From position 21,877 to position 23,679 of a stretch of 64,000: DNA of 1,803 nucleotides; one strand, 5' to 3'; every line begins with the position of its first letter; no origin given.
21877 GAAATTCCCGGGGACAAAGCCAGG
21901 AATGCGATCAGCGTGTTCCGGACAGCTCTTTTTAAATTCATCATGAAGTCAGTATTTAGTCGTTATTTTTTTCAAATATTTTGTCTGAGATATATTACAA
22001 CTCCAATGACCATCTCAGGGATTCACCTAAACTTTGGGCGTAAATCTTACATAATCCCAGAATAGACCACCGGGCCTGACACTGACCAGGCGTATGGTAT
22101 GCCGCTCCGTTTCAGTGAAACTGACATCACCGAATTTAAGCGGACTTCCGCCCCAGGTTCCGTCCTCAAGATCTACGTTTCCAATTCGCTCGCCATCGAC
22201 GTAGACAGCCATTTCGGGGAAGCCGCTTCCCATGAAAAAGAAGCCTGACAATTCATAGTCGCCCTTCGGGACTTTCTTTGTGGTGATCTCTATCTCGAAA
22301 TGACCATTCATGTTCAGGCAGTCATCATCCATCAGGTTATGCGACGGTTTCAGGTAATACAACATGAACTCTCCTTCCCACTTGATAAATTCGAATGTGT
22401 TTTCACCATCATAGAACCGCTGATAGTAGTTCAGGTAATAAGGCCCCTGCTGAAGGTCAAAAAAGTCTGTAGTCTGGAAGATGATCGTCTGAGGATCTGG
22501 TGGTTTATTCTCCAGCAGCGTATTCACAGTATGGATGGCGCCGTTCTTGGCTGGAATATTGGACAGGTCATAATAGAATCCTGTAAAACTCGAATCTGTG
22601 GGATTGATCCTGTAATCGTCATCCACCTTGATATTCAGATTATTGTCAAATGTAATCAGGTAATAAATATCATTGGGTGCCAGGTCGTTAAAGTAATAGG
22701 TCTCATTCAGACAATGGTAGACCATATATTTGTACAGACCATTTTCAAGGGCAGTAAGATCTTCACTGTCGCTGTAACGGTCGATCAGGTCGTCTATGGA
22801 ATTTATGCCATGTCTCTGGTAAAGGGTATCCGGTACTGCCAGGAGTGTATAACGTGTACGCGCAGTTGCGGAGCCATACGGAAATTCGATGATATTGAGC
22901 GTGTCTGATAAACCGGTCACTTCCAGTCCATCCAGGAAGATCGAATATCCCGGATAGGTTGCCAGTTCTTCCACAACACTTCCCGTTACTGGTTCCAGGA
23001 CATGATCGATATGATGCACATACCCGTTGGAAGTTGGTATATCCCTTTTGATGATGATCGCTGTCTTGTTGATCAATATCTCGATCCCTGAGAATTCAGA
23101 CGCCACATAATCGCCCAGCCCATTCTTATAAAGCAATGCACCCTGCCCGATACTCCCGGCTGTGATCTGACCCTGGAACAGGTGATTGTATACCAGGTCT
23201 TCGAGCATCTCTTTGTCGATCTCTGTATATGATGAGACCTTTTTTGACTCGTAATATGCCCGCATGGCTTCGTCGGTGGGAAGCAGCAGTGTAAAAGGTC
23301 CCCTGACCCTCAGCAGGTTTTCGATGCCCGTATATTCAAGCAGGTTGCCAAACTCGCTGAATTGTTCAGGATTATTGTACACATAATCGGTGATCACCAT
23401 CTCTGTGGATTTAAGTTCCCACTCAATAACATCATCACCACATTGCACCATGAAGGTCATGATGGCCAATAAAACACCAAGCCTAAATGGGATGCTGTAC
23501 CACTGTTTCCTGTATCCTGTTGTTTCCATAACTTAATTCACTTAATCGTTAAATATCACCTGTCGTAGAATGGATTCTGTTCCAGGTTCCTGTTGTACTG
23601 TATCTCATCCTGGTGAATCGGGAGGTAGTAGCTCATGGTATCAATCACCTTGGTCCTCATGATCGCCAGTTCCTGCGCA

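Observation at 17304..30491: Two tandem fasciclin-SusC-SusD modules forming a PUL-like operon with no recognisable CAZyme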

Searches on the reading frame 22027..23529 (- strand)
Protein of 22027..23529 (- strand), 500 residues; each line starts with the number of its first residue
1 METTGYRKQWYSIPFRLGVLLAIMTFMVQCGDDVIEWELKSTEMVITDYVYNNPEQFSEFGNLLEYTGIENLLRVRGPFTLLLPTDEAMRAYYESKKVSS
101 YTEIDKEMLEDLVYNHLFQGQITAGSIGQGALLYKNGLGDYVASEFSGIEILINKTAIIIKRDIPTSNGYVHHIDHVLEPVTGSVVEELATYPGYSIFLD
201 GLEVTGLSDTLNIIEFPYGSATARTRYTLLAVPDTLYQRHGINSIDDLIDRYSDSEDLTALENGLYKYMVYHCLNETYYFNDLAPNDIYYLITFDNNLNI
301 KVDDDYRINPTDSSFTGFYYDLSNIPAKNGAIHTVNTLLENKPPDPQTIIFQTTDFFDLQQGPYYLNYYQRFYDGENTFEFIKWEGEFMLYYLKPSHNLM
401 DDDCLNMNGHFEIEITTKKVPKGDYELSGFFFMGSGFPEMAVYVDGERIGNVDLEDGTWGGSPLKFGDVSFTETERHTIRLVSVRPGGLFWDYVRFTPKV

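Call 3: search_protein_families(library=pfam, proteins=[window:22027-23529:-], max_evalue=0.01)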
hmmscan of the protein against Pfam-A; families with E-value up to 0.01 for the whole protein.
window:22027-23529:- (500 aa): 1 family
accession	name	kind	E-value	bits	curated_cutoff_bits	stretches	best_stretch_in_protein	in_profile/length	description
PF02469.27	Fasciclin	-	5.9e-24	85.1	22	1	56-180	2-123/123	Fasciclin domain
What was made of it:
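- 22027..23529 (-): FAS500: lipoprotein with two FAS1 domains (about 40-340) and a C-terminal CBM6/35-like beta-sandwich (about 345-500). Pfam Fasciclin 85.1 bits (call 3).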

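Call 10: search_protein_families(library=ncbifam, proteins=[window:22027-23529:-], max_evalue=0.001)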
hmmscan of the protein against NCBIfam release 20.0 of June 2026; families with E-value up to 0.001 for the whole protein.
window:22027-23529:- (500 aa): 0 families

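Call 12: search_solved_structures(query=window:22027-23529:-, max_evalue=0.1)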
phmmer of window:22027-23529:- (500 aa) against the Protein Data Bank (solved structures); distinct sequences matched with E-value up to 0.1: 18.
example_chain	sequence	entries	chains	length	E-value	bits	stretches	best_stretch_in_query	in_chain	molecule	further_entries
5nv6_A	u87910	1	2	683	1.8e-23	86.3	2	64-211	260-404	Transforming growth factor-beta-induced protein ig-h3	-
7as7_A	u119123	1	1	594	2.4e-22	82.6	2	64-211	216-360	Transforming growth factor-beta-induced protein ig-h3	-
7asg_A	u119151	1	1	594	3.7e-22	81.9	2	65-211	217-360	Transforming growth factor-beta-induced protein ig-h3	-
7asc_A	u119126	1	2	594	5.8e-22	81.3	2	64-211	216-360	Transforming growth factor-beta-induced protein ig-h3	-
5yjg_A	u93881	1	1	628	1e-20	77.2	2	54-182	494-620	Periostin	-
5yjh_A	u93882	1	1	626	1e-20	77.2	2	54-182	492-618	Periostin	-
6kgx_bH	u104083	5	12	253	4.9e-10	42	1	54-180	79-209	LRC6 | FAS1 domain-containing protein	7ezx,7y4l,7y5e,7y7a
5y6p_A1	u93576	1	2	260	1.5e-07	33.8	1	56-181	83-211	LRC6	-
5wt7_A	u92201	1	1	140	2.7e-07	32.9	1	54-181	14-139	Periostin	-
1w7d_A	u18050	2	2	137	1.3e-06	30.7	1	62-180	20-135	BETA-IG-H3/FASCICLIN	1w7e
9oek_A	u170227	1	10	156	1.6e-06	30.4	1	54-183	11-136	Transforming growth factor-beta-induced protein ig-h3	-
1x3b_A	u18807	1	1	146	1.7e-06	30.3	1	52-181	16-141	Transforming growth factor-beta induced protein IG-H3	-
2ltb_A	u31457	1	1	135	4.5e-06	28.9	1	54-180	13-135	Transforming growth factor-beta-induced protein ig-h3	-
2vxp_A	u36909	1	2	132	2.5e-05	26.4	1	54-179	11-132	TRANSFORMING GROWTH FACTOR-BETA-INDUCED PROTEIN IG-H3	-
2ltc_A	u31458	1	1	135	3.3e-05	26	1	54-179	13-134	Transforming growth factor-beta-induced protein ig-h3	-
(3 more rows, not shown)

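Call 29: find_related_loci(query=A1, collection=genome_contigs, flank=10000)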
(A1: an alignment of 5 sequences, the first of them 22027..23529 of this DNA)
Query A1 (500 aa) in genome_contigs; peptide patterns used: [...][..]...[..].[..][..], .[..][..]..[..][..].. (x = any residue, [..] = any of these).
126 stretches matched a pattern; 17 encode a relative of the query (tblastn E <= 1e-3); 17 distinct loci.
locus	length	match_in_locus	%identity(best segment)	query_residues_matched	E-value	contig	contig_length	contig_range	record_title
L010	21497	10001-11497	85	1-499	0e+0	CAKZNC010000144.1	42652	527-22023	MAG TPA_asm: uncultured Bacteroidetes bacterium isolate SRR4030105_bin.6_CONCOCT_v1.1_MAG genome assembly, contig: ERZ78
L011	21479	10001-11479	60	10-498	0e+0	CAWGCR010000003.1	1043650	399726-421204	MAG: uncultured Bacteroidales bacterium isolate MFD03804.bin.2.165 genome assembly, contig: contig_3280, whole genome sh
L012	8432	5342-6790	60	16-499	0e+0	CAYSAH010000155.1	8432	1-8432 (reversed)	MAG TPA_asm: uncultured Bacteroidaceae bacterium isolate SRP319275_co4_79 genome assembly, contig: NODE_5838_length_8432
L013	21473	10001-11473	56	2-498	0e+0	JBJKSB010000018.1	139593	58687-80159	MAG: Bacteroidales bacterium isolate Bin_72 S1Ck127_2101335_flag_1_multi_10.9993_len_139593, whole genome shotgun sequen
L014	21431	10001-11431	54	30-499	2e-161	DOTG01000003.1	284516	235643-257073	MAG TPA_asm: Marinilabiliales bacterium isolate UBA12394 contig_1414, whole genome shotgun sequence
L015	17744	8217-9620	50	30-498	1e-146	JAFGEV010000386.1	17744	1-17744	MAG: Prolixibacteraceae bacterium isolate Zod_Metabat.1255 k87_10627456, whole genome shotgun sequence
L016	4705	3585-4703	57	1-370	2e-136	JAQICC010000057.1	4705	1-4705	MAG: Salinivirgaceae bacterium isolate GH45 k119_455771, whole genome shotgun sequence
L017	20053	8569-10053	45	6-498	5e-131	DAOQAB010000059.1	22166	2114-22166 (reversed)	MAG TPA_asm: Prolixibacteraceae bacterium isolate AMR_MDS_1273 NODE_2385_length_22166_cov_6.303198, whole genome shotgun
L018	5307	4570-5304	55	30-275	9e-83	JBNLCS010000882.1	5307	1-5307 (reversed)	MAG: Bacteroidales bacterium isolate C1C2.bin.7.orig k141_2056628, whole genome shotgun sequence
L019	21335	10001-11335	27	79-498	2e-34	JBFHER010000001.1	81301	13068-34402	MAG: Bacteroidales bacterium isolate Mix_sand07.2021.05.G.104 k141_2595281_length_81301_cov_39.0343, whole genome shotgu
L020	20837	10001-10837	24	42-274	8e-17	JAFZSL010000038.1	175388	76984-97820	MAG: Prevotella sp. isolate RGIG8056 Water_buffalos_Rumen-1__c609233, whole genome shotgun sequence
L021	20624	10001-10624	28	17-207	1e-14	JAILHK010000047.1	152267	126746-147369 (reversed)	MAG: Prevotella sp. isolate RUI122 k141_16357459_flag=0_multi=60.9578_len=152267, whole genome shotgun sequence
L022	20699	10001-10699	26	7-227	2e-14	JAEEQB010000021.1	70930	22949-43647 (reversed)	MAG: Prevotella sp. isolate Tb.RUG.325 NODE_960_length_70930_cov_8.996935, whole genome shotgun sequence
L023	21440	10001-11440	22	10-343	3e-12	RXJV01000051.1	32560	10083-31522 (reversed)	MAG: Burkholderiales bacterium isolate AWTP1-24 sample_67_scaffold_511, whole genome shotgun sequence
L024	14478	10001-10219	32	147-230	4e-5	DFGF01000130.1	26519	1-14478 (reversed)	MAG TPA_asm: Prevotella sp. UBA3757 UBA3757_contig_4359, whole genome shotgun sequence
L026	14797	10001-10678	28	1-215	5e-18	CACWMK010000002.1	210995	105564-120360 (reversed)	MAG: uncultured Prevotellaceae bacterium isolate RUG10713 genome assembly, contig: RUG10713_asm_2, whole genome shotgun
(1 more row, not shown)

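Call 34: search_protein_families(library=pfam, proteins=[L011:16711-17859:+, L011:17989-19512:+, L011:19674-20387:+, L013:16288-16938:+, L013:17027-18166:-, L013:18527-19714:-, L014:16341-17411:+, L014:17404-18132:+, L014:18199-19143:-, L010:1858-2652:-], max_evalue=0.001)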
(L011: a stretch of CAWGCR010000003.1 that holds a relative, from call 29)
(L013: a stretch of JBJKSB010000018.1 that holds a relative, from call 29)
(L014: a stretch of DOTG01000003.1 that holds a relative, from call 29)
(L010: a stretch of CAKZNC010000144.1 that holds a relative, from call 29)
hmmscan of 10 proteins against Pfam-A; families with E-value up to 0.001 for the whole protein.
L011:16711-17859:+ (382 aa): 2 families
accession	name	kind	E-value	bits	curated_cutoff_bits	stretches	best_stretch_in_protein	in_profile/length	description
PF16392.11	DUF5001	-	1.3e-20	73.6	23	1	298-376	8-85/86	Ig-like domain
PF02811.25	PHP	-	2e-08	35.2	26.4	1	49-189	1-98/164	PHP domain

L011:17989-19512:+ (507 aa): 2 families
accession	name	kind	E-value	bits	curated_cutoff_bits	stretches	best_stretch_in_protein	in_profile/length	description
PF13231.12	PMT_2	-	1.3e-23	84.4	26.1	1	53-212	2-160/160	Dolichyl-phosphate-mannose-protein mannosyltransferase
PF02366.24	PMT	-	0.00029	20.9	22.7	1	65-186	75-204/245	Dolichyl-phosphate-mannose-protein mannosyltransferase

L011:19674-20387:+ (237 aa): 3 families
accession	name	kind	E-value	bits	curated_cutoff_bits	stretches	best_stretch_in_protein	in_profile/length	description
PF00756.26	Esterase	-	1.3e-10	42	22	1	30-163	1-158/251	Putative esterase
PF00326.27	Peptidase_S9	-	0.0004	20.4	22.6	0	122-163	64-105/213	Prolyl oligopeptidase family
PF12146.15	Hydrolase_4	-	0.00066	19.5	27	1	115-156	69-110/239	Serine aminopeptidase, S33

L013:16288-16938:+ (216 aa): 3 families
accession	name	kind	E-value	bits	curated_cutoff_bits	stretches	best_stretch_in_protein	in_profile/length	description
PF00730.31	HhH-GPD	-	2.3e-21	76.6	26.2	1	35-170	1-107/108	HhH-GPD superfamily base excision DNA repair protein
PF00633.29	HHH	-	6.1e-09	35.7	24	1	101-128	2-29/30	Helix-hairpin-helix motif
PF10576.14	EndIII_4Fe-2S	-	0.00014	22.5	20.5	1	189-205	1-17/17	Iron-sulfur binding domain of endonuclease III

L013:17027-18166:- (379 aa): 1 family
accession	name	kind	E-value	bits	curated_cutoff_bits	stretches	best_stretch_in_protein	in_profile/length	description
PF00534.26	Glycos_transf_1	-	8.9e-06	25.8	26.4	1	203-308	12-122/172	Glycosyl transferases group 1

L013:18527-19714:- (395 aa): 14 families
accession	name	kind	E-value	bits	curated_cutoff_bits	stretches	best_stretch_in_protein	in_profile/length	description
PF00515.34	TPR_1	-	3.4e-20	71.4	27.8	1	267-293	7-33/34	Tetratricopeptide repeat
PF07719.23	TPR_2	-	3.5e-15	55.2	27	1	263-291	3-31/34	Tetratricopeptide repeat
PF13414.12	TPR_11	-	1.1e-13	51.1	26.8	1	274-309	7-42/42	TPR repeat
PF13431.12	TPR_17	-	1.7e-12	47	24.4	2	250-281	2-33/34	Tetratricopeptide repeat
PF13181.12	TPR_8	-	2.6e-12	46.3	25.7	1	265-293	5-33/34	Tetratricopeptide repeat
PF13424.12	TPR_12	-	4e-12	46.6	30.1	0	131-188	16-75/77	Tetratricopeptide repeat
PF13428.12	TPR_14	-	1.5e-11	44.2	23.5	0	232-268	6-42/44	Tetratricopeptide repeat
PF13432.12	TPR_16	-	3.2e-08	34.3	32.7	1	233-291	3-61/65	Tetratricopeptide repeat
PF14559.12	TPR_19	-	1.6e-07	32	25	0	275-309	5-39/68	Tetratricopeptide repeat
PF13176.12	TPR_7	-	2e-07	31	27.9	0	165-190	6-31/36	Tetratricopeptide repeat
PF04212.24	MIT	-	1e-05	26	30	0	162-186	8-32/66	MIT (microtubule interacting and transport) domain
PF13174.12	TPR_6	-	0.00046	21.1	26.3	0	265-289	4-28/33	Tetratricopeptide repeat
PF20308.4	TPR-S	-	0.00057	20.9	27.6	0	27-101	25-89/102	Tetratricopeptide Repeats-Sensor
PF12569.14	NatA_aux_su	-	0.00065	19.2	33.3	1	233-301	198-264/515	N-terminal acetyltransferase A, auxiliary subunit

L014:16341-17411:+ (356 aa): 2 families
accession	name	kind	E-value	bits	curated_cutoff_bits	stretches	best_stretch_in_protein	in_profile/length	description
PF06580.19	His_kinase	-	5.8e-27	94.2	25.2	1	161-240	1-81/81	Histidine kinase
PF02518.31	HATPase_c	-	0.00024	21.9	26.4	1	260-350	10-108/111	Histidine kinase-, DNA gyrase B-, and HSP90-like ATPase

L014:17404-18132:+ (242 aa): 2 families
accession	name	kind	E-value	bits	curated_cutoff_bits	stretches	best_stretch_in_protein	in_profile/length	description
PF04397.21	LytTR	-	1.6e-26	92.8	22.6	1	145-241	3-97/98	LytTr DNA-binding domain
PF00072.30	Response_reg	-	6.5e-24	84.7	30.2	1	9-114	2-110/111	Response regulator receiver domain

L014:18199-19143:- (314 aa): 1 family
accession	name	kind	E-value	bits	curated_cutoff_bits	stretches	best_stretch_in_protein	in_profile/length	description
PF14054.11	DUF4249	-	2.9e-34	119.3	28.5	1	26-298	2-267/269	Domain of unknown function (DUF4249)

L010:1858-2652:- (264 aa): 5 families
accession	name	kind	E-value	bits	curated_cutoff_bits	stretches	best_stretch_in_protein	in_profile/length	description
PF20434.5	BD-FAE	-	9e-24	84.6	26.8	1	44-144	1-110/215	BD-FAE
PF00135.34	COesterase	-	1.4e-18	67.6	27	1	38-176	81-229/515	Carboxylesterase family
PF07859.19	Abhydrolase_3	-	1.2e-15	58.3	25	1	58-142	1-90/210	alpha/beta hydrolase fold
PF00326.27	Peptidase_S9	-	6.8e-05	22.9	22.6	1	102-246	46-188/213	Prolyl oligopeptidase family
PF07224.18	Chlorophyllase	-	0.00032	20.1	26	1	44-143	31-136/301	Chlorophyllase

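Call 35: search_protein_families(library=pfam, proteins=[L019:1-2349:+, L019:2671-4992:+, L019:11378-12931:+, L019:18301-19680:+, L019:19772-21334:+, L020:2-1618:+, L020:2024-4693:+, L020:11984-13741:+, L020:19261-20775:-, L021:1884-4706:+], max_evalue=0.001)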
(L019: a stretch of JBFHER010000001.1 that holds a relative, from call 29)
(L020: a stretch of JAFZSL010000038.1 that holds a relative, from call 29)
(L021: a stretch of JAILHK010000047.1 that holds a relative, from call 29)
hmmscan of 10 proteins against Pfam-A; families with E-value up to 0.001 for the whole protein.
L019:1-2349:+ (782 aa): 2 families
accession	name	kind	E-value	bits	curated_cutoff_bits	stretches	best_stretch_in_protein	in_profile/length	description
PF18962.6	Por_Secre_tail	-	2.8e-10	40.8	27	1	714-775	1-70/75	Secretion system C-terminal sorting domain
PF00932.25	LTD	-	0.00013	22.7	34.3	0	151-194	4-48/109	Lamin Tail Domain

L019:2671-4992:+ (773 aa): 1 family
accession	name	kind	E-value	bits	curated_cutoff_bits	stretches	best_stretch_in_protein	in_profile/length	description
PF02469.27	Fasciclin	-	7.8e-25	87.9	22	2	629-772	4-123/123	Fasciclin domain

L019:11378-12931:+ (517 aa): 1 family
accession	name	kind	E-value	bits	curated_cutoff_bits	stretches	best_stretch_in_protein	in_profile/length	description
PF02469.27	Fasciclin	-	1.1e-09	38.9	22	1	47-158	2-121/123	Fasciclin domain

L019:18301-19680:+ (459 aa): 2 families
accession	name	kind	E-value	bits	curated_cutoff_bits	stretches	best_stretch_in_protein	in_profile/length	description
PF00150.24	Cellulase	-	1.2e-11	45.1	23.5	1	59-263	32-239/272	Cellulase (glycosyl hydrolase family 5)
PF18564.7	Glyco_hydro_5_C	-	3.8e-08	34.1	22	1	344-404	1-60/87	Glycoside hydrolase family 5 C-terminal domain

L019:19772-21334:+ (521 aa): 5 families
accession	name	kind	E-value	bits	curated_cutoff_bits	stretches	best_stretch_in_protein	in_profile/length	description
PF02837.24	Glyco_hydro_2_N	-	2.3e-27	96.4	28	1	35-182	3-166/169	Glycosyl hydrolases family 2, sugar binding domain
PF02836.23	Glyco_hydro_2_C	-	3.5e-26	92.5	21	1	299-455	6-174/302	Glycosyl hydrolases family 2, TIM barrel domain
PF00703.27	Glyco_hydro_2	-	6.4e-16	59.5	23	1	198-291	9-109/109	Glycosyl hydrolases family 2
PF22666.2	Glyco_hydro_2_N2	-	1.6e-08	35.2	27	1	94-164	51-122/167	Glycosyl hydrolase 2 galactose-binding domain-like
PF13364.12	BetaGal_ABD2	-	0.0002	22.5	23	1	82-161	31-108/112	Beta-galactosidase second all-beta domain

L020:2-1618:+ (538 aa): 0 families

L020:2024-4693:+ (889 aa): 1 family
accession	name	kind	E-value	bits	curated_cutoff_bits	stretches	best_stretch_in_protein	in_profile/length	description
PF02469.27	Fasciclin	-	2.2e-15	57.4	22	0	211-254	85-123/123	Fasciclin domain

L020:11984-13741:+ (585 aa): 1 family
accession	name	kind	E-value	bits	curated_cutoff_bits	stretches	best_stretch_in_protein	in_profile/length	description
PF02469.27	Fasciclin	-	1.9e-08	35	22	1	66-147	2-75/123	Fasciclin domain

L020:19261-20775:- (504 aa): 1 family
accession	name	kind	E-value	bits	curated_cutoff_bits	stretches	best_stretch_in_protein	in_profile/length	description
PF07676.18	PD40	-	1.1e-15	57.5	20.9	2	402-431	5-34/38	WD40-like Beta Propeller Repeat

L021:1884-4706:+ (940 aa): 1 family
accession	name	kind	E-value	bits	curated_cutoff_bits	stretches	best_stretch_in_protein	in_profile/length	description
PF02469.27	Fasciclin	-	1.8e-11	44.7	22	0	162-258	30-121/123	Fasciclin domain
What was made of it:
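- The distant L019 form adjoins GH5+GH2 (call 35). The distant L019 form is followed by GH5+GH2 (call 35).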
